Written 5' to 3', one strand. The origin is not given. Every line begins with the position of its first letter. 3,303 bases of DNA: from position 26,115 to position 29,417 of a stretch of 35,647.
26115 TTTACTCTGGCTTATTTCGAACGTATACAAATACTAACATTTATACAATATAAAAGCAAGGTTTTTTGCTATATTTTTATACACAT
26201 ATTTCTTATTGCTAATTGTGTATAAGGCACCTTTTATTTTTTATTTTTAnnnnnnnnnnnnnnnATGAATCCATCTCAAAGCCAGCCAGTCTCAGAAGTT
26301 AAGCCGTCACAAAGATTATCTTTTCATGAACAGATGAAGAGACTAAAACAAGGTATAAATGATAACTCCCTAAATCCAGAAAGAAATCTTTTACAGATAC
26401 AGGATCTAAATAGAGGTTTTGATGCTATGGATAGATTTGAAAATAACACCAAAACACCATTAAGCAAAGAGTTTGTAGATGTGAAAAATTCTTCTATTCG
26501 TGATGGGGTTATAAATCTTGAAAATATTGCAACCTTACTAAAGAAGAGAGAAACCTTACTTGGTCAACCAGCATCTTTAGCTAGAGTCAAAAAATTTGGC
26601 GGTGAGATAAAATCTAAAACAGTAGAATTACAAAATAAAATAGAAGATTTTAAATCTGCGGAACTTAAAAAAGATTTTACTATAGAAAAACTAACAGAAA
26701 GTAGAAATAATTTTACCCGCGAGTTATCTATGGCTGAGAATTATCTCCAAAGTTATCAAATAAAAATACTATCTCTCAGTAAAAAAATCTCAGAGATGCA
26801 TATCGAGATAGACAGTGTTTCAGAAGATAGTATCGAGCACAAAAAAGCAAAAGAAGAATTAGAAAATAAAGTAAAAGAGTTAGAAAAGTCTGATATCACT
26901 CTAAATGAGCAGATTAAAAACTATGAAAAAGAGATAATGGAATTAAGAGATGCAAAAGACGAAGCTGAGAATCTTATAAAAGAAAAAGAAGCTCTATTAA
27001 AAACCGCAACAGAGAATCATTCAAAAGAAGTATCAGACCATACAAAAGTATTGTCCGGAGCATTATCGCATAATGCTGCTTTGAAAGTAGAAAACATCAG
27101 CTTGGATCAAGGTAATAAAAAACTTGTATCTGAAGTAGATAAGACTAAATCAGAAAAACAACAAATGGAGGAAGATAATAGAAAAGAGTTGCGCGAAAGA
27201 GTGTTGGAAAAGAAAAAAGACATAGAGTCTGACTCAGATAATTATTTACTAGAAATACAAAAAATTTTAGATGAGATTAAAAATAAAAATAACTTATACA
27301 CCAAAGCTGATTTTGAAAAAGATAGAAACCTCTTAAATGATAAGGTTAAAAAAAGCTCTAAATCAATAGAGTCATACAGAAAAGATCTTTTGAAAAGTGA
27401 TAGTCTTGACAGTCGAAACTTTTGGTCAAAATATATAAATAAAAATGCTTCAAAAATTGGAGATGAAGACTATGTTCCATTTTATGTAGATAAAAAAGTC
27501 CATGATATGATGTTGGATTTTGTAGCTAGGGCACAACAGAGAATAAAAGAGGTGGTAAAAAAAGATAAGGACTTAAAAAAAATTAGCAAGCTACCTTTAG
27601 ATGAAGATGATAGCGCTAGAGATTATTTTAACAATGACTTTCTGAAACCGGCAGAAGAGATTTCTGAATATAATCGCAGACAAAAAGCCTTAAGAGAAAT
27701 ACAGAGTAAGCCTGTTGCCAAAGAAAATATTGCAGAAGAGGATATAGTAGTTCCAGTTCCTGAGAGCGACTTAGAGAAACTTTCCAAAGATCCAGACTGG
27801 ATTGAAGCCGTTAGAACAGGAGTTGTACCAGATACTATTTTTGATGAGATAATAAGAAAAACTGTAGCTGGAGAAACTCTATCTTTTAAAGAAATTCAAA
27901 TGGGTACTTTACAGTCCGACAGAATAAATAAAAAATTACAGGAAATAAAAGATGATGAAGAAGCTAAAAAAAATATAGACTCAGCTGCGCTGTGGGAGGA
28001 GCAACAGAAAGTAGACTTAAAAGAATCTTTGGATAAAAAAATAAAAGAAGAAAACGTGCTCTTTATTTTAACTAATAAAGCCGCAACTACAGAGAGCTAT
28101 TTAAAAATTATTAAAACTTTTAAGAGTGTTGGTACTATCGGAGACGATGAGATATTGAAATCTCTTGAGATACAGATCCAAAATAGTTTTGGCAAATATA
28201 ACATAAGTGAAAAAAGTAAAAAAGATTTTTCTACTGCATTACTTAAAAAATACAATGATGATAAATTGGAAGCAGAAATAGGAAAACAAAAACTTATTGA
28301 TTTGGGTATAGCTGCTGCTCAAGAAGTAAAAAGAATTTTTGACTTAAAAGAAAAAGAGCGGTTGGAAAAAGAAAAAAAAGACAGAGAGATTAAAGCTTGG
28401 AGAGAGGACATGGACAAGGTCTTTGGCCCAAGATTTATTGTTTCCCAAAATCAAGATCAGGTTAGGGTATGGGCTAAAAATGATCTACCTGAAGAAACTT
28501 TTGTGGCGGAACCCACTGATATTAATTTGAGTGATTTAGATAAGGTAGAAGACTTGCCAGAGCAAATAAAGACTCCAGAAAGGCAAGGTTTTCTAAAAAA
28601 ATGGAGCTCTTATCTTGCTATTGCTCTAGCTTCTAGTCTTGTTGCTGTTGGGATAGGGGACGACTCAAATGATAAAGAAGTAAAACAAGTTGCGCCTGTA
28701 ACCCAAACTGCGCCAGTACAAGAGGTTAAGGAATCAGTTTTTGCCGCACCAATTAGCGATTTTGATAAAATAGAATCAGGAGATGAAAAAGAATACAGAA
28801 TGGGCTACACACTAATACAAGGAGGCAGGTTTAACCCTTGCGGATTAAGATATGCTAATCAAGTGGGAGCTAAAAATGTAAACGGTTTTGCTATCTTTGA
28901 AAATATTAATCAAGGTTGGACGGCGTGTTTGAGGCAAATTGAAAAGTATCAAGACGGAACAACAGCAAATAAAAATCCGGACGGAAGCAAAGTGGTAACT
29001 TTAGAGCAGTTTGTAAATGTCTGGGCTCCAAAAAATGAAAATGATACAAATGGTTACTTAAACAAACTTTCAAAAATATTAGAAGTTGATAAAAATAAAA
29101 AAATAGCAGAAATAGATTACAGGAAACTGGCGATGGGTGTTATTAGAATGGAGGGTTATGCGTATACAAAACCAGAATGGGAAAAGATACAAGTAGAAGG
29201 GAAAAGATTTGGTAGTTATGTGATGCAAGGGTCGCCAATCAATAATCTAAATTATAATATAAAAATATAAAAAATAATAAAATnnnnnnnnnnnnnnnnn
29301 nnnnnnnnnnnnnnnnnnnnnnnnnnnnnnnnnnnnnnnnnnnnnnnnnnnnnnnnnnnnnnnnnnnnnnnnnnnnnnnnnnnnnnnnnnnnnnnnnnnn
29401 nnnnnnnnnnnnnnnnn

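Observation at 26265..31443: Operon of two giant Lys/Glu-rich coiled-coil proteins plus a small ORF, divergent from a LysM/M23 wall hydrolase: candidate envelope-spanning structural system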

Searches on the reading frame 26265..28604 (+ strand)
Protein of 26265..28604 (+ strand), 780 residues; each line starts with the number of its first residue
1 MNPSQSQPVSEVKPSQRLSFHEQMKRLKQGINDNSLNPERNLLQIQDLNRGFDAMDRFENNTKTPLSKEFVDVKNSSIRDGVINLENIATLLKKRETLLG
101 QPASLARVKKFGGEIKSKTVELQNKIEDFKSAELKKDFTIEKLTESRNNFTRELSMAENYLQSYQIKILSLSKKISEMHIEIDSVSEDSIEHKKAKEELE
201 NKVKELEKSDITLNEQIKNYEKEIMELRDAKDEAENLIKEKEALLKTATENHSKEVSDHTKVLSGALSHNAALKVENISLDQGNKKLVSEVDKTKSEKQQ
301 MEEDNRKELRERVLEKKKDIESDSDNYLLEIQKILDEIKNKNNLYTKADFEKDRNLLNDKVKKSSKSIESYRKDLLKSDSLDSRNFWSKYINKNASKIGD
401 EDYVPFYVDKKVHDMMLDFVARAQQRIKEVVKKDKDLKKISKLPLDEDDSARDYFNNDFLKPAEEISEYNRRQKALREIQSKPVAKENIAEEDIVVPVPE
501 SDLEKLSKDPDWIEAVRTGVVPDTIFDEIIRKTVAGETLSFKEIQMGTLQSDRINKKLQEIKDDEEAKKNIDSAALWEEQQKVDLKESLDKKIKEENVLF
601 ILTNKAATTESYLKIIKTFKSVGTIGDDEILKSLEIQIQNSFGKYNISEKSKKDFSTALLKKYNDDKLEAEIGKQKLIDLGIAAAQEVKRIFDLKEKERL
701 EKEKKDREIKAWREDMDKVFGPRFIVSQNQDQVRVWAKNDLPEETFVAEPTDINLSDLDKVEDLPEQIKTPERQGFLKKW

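Call 69: search_solved_structures(query=window:26265-28604:+, max_evalue=1)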
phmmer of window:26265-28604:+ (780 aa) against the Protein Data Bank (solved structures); distinct sequences matched with E-value up to 1: 0.

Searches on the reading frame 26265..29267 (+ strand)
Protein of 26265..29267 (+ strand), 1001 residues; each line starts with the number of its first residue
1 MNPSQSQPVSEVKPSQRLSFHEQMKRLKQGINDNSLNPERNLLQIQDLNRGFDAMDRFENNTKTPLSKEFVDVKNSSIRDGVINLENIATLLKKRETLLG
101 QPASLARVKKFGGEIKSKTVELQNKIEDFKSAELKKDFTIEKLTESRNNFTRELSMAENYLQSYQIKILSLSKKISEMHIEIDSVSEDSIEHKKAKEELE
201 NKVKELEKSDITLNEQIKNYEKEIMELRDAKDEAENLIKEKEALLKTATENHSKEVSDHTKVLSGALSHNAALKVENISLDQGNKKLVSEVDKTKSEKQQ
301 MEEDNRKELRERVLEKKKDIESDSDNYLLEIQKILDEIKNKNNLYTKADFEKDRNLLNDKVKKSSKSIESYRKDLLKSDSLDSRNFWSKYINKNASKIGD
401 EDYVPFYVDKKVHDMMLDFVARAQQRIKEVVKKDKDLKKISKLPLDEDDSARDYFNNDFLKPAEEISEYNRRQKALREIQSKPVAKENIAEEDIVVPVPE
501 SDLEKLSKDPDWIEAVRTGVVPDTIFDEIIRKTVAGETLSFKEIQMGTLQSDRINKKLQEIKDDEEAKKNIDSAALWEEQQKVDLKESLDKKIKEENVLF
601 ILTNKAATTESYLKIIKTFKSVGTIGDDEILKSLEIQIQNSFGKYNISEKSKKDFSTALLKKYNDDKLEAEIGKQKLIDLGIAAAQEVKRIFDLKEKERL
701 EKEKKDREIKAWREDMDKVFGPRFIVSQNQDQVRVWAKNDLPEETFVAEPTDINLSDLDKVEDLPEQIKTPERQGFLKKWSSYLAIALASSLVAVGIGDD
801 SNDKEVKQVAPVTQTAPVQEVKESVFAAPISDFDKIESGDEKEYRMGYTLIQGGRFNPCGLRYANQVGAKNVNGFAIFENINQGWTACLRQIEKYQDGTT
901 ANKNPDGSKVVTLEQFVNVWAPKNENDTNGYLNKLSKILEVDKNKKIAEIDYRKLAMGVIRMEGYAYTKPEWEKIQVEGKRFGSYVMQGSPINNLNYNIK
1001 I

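Call 5: search_protein_families(library=pfam, proteins=[window:26265-29267:+], max_evalue=1)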
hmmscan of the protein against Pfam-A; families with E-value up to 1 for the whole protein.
window:26265-29267:+ (1001 aa): 1 family
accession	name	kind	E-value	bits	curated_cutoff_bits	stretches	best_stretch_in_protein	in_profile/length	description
PF12754.13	Get5_N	-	0.015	16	29.1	1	109-218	3-112/151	Get5, N-terminal domain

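Call 6: search_protein_families(library=ncbifam, proteins=[window:26265-29267:+], max_evalue=1)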
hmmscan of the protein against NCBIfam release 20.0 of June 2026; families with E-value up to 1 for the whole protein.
window:26265-29267:+ (1001 aa): 2 families
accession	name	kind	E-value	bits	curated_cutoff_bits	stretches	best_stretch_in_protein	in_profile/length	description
NF002139.0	PRK00977.1-3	equivalog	0.5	10.5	68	1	189-222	12-45/84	exodeoxyribonuclease VII small subunit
TIGR00512.1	salvage_mtnA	equivalog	0.87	8.5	279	0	143-233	64-150/335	S-methyl-5-thioribose-1-phosphate isomerase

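Call 7: search_protein_families(library=phrogs, proteins=[window:26265-29267:+], max_evalue=1)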
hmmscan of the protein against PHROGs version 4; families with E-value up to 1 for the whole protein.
window:26265-29267:+ (1001 aa): 4 families
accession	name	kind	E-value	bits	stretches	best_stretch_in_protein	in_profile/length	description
phrog_873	-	head and packaging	1.6e-17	64.2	1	856-966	361-472/1277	endolysin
phrog_2276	-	tail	4.1e-13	49.9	1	855-964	495-597/673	tail length tape measure protein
phrog_7182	-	other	2.7e-09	36.8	1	861-947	669-760/1228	tail injection transglycosylase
phrog_35827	-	unknown function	0.43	10.1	1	866-913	57-103/438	-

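Call 9: find_homologous_proteins(query=window:26265-29267:+, max_evalue=0.001)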
Query window:26265-29267:+ (1001 aa): 1 proteins with E <= 0.001 among 8000 candidates.
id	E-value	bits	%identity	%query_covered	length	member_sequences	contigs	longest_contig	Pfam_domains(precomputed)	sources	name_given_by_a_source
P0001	0.0e+0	2149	100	100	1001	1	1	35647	-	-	-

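Call 12: find_encoding_contigs(protein=P0001, flank=10000, max_places=5)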
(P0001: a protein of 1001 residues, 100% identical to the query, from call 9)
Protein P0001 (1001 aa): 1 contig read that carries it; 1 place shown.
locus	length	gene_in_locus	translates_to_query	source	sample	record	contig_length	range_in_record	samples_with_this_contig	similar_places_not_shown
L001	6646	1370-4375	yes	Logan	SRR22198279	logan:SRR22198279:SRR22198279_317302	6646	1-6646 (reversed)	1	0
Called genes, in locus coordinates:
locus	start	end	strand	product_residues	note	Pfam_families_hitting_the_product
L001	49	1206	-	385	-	PF23473:LysM3_LYK4_5 (faint), PF01476:LysM, PF23462:LysM3_NFP (faint), PF01476:LysM, PF01551:Peptidase_M23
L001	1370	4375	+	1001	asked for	-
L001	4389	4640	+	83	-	-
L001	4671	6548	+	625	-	PF06419:COG6_N (weak)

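Call 65: list_cluster_members(proteins=[window:26265-29267:+, window:29284-29532:+, window:29566-31440:+, window:24947-26101:-, window:32321-33667:+, window:14253-15986:+, window:1344-2786:+])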
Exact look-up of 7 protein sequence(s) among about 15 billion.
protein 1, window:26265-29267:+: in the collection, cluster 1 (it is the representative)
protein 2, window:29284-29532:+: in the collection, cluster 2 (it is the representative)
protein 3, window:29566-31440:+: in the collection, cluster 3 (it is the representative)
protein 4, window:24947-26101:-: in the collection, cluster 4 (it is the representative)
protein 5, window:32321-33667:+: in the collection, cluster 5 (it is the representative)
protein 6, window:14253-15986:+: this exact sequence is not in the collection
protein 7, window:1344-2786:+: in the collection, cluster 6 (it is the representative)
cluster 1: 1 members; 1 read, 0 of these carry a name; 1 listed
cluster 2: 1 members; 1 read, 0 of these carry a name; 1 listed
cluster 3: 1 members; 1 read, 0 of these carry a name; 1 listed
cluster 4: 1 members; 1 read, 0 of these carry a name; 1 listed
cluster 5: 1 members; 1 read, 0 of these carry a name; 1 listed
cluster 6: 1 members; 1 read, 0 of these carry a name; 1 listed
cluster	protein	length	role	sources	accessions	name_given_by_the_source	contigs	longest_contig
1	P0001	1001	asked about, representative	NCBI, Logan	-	-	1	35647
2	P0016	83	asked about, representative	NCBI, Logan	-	-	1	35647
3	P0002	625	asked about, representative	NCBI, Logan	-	-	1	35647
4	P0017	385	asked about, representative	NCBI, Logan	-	-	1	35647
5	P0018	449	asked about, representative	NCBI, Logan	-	-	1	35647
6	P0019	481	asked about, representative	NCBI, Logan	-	-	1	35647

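Call 68: search_protein_families(library=padloc, proteins=[window:26265-29267:+], max_evalue=0.1)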
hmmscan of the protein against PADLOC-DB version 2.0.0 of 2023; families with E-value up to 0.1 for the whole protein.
window:26265-29267:+ (1001 aa): 1 family
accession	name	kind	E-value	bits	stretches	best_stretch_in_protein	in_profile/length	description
PDLC00553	JetC2|JetC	-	0.072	8.9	0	171-319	908-1054/1361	DUF3584 domain; MukB-like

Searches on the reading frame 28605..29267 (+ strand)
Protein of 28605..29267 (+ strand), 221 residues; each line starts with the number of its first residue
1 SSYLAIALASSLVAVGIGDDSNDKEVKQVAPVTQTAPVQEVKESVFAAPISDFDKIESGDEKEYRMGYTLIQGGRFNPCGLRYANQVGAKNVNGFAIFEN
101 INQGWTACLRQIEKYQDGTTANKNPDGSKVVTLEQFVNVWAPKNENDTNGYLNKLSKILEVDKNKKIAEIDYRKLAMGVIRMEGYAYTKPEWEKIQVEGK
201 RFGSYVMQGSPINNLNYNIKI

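Call 7: search_protein_families(library=phrogs, proteins=[window:28650-29267:+], max_evalue=1)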
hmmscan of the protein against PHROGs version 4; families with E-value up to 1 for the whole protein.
window:28650-29267:+ (206 aa): 5 families
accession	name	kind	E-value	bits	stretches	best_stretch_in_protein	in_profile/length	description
phrog_873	-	head and packaging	5.1e-19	69.1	1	61-174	361-473/1277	endolysin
phrog_2276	-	tail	5.4e-14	52.8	1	61-170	496-598/673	tail length tape measure protein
phrog_7182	-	other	1.4e-10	41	1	66-152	669-760/1228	tail injection transglycosylase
phrog_35827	-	unknown function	0.063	12.8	1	71-118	57-103/438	-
phrog_992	-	head and packaging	0.063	12.8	1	69-160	180-262/764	head protein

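Call 8: search_solved_structures(query=window:28605-29267:+, max_evalue=10, show_alignments=2)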
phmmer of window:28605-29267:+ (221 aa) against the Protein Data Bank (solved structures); distinct sequences matched with E-value up to 10: 4.
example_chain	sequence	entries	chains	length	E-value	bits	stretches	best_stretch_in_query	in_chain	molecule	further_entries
7q47_A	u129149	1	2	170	0.00064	22.7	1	122-184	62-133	Endolysin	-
9vvp_L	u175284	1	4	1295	0.59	13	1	132-155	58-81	Gp29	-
2rsc_A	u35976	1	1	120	0.98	12.3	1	93-162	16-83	Lysozyme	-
1gd6_A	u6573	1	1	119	1.2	12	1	94-162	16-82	LYSOZYME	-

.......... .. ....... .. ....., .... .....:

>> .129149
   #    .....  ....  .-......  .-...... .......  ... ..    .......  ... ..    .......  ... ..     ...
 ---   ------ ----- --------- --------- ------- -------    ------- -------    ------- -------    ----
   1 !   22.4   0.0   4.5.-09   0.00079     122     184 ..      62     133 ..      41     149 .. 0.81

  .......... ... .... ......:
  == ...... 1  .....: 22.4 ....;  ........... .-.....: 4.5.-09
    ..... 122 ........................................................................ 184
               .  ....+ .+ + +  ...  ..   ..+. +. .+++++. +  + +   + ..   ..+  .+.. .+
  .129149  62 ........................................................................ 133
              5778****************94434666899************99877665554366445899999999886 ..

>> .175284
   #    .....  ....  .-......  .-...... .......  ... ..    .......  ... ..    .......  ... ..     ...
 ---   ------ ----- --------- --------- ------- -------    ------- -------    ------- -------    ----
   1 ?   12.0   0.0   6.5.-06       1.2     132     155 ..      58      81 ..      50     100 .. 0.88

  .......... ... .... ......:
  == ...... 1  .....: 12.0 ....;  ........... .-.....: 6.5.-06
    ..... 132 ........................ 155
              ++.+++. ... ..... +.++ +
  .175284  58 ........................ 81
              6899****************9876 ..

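Call 10: find_homologous_proteins(query=window:28605-29267:+, max_evalue=0.001)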
Query window:28605-29267:+: 162 candidates shared short words with the query, none scored E <= 0.001.

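Call 31: search_solved_structures(query=A3, max_evalue=10, show_alignments=3)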
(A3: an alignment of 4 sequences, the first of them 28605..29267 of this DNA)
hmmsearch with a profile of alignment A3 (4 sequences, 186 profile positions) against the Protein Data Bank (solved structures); distinct sequences matched with E-value up to 10: 0.
